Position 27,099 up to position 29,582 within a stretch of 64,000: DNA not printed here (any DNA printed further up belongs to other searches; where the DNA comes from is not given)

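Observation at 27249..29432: Family-B polymerase with intact motifs A/B but degenerate motif C and dead exonuclease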

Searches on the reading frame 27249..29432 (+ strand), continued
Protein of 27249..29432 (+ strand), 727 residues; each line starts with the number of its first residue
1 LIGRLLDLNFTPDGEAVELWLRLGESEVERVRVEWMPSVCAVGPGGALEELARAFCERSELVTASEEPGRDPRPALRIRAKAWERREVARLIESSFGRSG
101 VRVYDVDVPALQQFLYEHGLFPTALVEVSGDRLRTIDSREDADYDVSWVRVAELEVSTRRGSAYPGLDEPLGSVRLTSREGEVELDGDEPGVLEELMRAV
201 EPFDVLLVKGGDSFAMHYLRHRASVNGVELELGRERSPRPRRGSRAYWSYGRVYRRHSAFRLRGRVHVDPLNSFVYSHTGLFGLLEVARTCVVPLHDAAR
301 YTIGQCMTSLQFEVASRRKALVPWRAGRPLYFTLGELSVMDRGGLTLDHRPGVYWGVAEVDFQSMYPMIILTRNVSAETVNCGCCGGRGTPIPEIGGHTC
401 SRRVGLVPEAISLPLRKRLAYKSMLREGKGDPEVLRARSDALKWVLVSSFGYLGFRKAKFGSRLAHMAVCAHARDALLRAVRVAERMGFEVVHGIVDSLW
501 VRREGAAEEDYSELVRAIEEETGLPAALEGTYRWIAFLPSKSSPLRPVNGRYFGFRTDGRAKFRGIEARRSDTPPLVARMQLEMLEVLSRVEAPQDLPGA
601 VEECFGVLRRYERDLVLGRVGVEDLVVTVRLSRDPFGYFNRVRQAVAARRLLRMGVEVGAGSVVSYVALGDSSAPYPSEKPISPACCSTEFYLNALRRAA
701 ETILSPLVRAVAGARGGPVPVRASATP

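Call 66: find_encoding_contigs(protein=P0041, flank=4000, max_places=1)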
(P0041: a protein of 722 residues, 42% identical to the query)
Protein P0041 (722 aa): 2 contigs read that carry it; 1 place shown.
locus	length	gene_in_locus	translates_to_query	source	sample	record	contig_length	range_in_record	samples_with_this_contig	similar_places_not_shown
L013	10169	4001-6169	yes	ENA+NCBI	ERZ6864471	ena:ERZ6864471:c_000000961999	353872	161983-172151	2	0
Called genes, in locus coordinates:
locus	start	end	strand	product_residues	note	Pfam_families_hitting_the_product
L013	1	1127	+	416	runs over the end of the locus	PF03853:YjeF_N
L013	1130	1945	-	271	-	PF01080:Presenilin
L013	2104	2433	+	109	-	PF03966:Trm112p (weak)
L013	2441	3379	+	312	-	PF13450:NAD_binding_8 (weak)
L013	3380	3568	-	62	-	PF00253:Ribosomal_S14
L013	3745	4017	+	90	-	PF26485:DUF8156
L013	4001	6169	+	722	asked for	PF03104:DNA_pol_B_exo1 (faint), PF00136:DNA_pol_B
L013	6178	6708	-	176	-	PF00281:Ribosomal_L5, PF00673:Ribosomal_L5_C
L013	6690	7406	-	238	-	PF08071:RS4NT, PF01479:S4 (weak), PF00900:Ribosomal_S4e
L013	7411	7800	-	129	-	PF16906:Ribosomal_L26, PF00467:KOW, PF23284:KOW2_Spt5 (weak)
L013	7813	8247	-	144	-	PF00238:Ribosomal_L14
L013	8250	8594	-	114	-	PF00366:Ribosomal_S17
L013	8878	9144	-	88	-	PF01868:RNase_P-MRP_p29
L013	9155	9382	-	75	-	PF00831:Ribosomal_L29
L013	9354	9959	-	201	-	PF07650:KH_2, PF00189:Ribosomal_S3_C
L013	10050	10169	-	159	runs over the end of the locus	PF00237:Ribosomal_L22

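Call 67: find_encoding_contigs(protein=P0049, flank=4000, max_places=1)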
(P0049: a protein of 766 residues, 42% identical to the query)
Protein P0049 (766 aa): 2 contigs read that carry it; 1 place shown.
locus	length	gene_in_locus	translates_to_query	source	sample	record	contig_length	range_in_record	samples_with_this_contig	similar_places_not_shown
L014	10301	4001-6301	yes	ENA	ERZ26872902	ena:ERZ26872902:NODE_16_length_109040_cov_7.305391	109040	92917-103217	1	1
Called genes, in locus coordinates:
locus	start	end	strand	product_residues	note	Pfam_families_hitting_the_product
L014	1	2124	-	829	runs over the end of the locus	PF01074:Glyco_hydro_38N, PF09261:Alpha-mann_mid, PF07748:Glyco_hydro_38C, PF17677:Glyco_hydro38C2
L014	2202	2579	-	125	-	PF01850:PIN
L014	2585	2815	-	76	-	PF02697:VAPB_antitox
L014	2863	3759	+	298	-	PF08423:Rad51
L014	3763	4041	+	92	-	PF26485:DUF8156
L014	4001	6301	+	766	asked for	PF03104:DNA_pol_B_exo1 (weak), PF00136:DNA_pol_B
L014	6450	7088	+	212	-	PF13197:DUF4013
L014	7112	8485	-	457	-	-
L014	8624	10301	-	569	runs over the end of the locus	PF01751:Toprim, PF01131:Topoisom_bac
